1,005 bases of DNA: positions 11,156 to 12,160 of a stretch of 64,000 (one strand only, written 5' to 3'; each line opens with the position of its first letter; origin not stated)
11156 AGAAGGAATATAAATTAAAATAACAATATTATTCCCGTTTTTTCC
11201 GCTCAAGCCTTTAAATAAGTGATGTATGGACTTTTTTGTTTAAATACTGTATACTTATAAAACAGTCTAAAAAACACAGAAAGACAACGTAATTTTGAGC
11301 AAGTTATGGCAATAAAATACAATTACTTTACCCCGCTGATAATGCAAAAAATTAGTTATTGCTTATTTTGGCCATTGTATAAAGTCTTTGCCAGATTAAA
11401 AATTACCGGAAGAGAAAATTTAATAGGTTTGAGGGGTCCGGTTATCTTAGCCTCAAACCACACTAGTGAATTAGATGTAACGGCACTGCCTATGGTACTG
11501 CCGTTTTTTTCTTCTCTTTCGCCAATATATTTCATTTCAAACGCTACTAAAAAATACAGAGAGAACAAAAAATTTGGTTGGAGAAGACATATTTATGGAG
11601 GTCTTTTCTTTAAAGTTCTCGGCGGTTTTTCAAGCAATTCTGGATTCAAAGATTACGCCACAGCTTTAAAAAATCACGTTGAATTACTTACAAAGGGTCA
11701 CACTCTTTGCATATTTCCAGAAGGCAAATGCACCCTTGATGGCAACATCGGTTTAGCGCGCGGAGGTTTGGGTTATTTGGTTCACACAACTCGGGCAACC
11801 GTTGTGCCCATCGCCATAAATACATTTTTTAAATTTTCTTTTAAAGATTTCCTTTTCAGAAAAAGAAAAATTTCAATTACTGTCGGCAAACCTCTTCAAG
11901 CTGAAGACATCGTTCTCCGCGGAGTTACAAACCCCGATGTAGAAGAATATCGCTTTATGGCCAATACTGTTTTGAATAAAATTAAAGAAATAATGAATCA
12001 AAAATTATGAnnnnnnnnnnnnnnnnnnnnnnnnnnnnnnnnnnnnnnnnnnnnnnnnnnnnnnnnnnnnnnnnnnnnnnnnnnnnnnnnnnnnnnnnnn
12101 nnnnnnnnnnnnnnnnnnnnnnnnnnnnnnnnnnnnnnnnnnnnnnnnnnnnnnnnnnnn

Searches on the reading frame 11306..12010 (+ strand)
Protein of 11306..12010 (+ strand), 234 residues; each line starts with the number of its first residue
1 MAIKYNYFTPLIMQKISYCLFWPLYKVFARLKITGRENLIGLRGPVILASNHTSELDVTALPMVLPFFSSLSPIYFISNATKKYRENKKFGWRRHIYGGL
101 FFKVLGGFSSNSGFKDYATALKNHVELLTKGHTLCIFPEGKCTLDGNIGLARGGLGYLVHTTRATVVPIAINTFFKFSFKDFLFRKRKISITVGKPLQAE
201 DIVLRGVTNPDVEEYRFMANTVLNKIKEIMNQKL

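Call 5: search_protein_families(library=pfam, proteins=[window:11306-12010:+], max_evalue=0.01)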
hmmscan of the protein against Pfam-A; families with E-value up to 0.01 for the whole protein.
window:11306-12010:+ (234 aa): 1 family
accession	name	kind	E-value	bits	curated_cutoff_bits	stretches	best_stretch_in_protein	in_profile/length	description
PF01553.26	Acyltransferase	-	1.6e-16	60.7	23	1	31-171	2-131/132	Acyltransferase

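Call 24: find_related_loci(query=window:11306-12010:+, collection=genome_contigs, flank=10000)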
Query window:11306-12010:+ (234 aa) in genome_contigs; peptide patterns used: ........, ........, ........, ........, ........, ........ (x = any residue, [..] = any of these).
318 stretches matched a pattern; 31 encode a relative of the query (tblastn E <= 1e-3); 31 distinct loci.
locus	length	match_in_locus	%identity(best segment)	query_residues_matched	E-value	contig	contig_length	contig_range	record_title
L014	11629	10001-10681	55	4-231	1e-86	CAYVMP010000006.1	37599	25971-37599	MAG TPA_asm: uncultured Candidatus Saccharibacteria bacterium isolate SRP278252_co1_28 genome assembly, contig: NODE_162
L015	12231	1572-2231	54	4-228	3e-80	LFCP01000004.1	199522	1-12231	MAG: Parcubacteria bacterium C7867-006 C7867_00034, whole genome shotgun sequence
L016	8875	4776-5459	56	4-229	2e-80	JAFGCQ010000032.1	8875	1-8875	MAG: Candidatus Zambryskiibacteriota bacterium isolate Zod_Metabat.1126 k87_14084875, whole genome shotgun sequence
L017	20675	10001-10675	52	4-233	3e-80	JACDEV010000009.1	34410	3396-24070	MAG: Patescibacteria group bacterium isolate MGR_bin369 SD2903_NODE_126_length_34410_cov_1.394423, whole genome shotgun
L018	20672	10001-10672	53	7-233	2e-80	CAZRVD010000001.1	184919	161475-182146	MAG TPA_asm: uncultured Candidatus Saccharibacteria bacterium isolate SRP178908_co1_5 genome assembly, contig: NODE_21_l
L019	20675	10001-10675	53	1-230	4e-79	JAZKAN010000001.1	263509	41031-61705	MAG: Patescibacteria group bacterium isolate ADI_H3L2_1_122_18_3-bin027_1 ADIH3L21_B027_1_000000000001, whole genome sho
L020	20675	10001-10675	52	4-231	1e-78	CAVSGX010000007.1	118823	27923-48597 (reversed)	MAG: uncultured bacterium isolate MFD01476.bin.1.25 genome assembly, contig: contig_78678, whole genome shotgun sequence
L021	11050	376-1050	51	1-230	4e-80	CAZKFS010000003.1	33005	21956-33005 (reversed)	MAG TPA_asm: uncultured Candidatus Saccharibacteria bacterium isolate binchicken_co264_1 genome assembly, contig: NODE_7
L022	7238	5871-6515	51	7-226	7e-75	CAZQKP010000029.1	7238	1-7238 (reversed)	MAG TPA_asm: uncultured Candidatus Saccharibacteria bacterium isolate SRP273308_co1_145 genome assembly, contig: NODE_17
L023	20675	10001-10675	51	4-233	1e-74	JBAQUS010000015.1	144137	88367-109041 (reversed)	MAG: Minisyncoccia bacterium isolate MFD03283_ilm_asm_bin6 k127_171814, whole genome shotgun sequence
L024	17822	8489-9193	51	4-231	3e-73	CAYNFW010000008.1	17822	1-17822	MAG TPA_asm: uncultured Candidatus Saccharibacteria bacterium isolate binchicken_co241_359 genome assembly, contig: NODE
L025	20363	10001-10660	50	4-228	5e-73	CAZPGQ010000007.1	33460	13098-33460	MAG TPA_asm: uncultured Candidatus Saccharibacteria bacterium isolate SRP219642_co7_231 genome assembly, contig: NODE_17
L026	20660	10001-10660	55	4-228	2e-72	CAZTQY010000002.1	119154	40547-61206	MAG TPA_asm: uncultured Candidatus Saccharibacteria bacterium isolate SRP285395_co2_142 genome assembly, contig: NODE_16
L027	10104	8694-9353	50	4-228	5e-72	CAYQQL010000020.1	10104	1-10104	MAG TPA_asm: uncultured Candidatus Saccharibacteria bacterium isolate SRP286056_co3_38 genome assembly, contig: NODE_803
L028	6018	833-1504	47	4-230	2e-71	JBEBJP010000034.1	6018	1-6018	MAG: Parcubacteria group bacterium isolate SF2_12 NODE_5847_length_6018_cov_8.369995, whole genome shotgun sequence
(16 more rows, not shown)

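Call 31: find_encoding_contigs(protein=window:11306-12010:+, flank=7000, max_places=10)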
Protein window:11306-12010:+ (234 aa): 13 contigs read that carry it; 8 places shown.
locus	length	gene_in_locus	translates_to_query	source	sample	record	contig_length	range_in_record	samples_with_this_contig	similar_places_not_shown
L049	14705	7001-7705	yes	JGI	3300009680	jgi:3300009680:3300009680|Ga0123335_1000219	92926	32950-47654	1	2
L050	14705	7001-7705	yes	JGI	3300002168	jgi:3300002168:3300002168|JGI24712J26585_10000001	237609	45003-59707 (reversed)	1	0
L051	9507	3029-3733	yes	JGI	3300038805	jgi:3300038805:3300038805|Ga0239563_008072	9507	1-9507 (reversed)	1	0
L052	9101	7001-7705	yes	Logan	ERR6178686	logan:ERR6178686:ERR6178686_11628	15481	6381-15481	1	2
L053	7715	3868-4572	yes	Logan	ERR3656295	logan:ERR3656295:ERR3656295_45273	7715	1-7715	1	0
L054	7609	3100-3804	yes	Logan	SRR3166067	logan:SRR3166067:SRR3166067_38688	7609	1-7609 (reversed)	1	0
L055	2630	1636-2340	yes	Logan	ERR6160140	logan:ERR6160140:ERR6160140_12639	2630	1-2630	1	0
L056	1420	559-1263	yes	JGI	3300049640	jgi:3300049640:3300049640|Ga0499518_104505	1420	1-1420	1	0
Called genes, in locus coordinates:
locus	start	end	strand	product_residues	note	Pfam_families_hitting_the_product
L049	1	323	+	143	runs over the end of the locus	PF00411:Ribosomal_S11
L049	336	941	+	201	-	PF00163:Ribosomal_S4, PF01479:S4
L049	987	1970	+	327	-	PF01193:RNA_pol_L, PF01000:RNA_pol_A_bac, PF03118:RNA_pol_A_CTD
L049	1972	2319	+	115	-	PF01196:Ribosomal_L17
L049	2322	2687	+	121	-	PF00572:Ribosomal_L13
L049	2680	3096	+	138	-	PF00380:Ribosomal_S9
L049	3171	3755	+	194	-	PF01025:GrpE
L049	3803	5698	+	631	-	PF00012:HSP70, PF06723:MreB_Mbl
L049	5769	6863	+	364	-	PF00226:DnaJ, PF01556:DnaJ_C, PF00684:DnaJ_CXXCXGXG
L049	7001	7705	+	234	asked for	PF01553:Acyltransferase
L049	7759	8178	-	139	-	-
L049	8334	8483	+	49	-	-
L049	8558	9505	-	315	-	PF21068:ATPgraspMvdD (faint)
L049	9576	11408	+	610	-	PF20434:BD-FAE (faint), PF02129:Peptidase_S15 (faint), PF00561:Abhydrolase_1 (faint), PF12146:Hydrolase_4 (faint), PF00326:Peptidase_S9, PF01738:DLH (weak)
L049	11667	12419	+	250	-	PF01553:Acyltransferase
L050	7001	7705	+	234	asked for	PF01553:Acyltransferase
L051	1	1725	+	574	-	?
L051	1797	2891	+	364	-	PF00226:DnaJ, PF01556:DnaJ_C, PF00684:DnaJ_CXXCXGXG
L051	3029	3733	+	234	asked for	PF01553:Acyltransferase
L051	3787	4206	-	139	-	-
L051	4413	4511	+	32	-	PF01370:Epimerase (weak)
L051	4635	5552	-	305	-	-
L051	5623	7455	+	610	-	PF20434:BD-FAE (faint), PF02129:Peptidase_S15 (faint), PF00561:Abhydrolase_1 (faint), PF12146:Hydrolase_4 (faint), PF00326:Peptidase_S9, PF01738:DLH (weak)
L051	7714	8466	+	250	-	PF01553:Acyltransferase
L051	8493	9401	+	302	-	PF00561:Abhydrolase_1, PF12146:Hydrolase_4 (weak)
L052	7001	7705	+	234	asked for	PF01553:Acyltransferase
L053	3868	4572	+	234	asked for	PF01553:Acyltransferase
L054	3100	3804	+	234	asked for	PF01553:Acyltransferase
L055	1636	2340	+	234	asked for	PF01553:Acyltransferase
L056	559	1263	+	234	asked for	PF01553:Acyltransferase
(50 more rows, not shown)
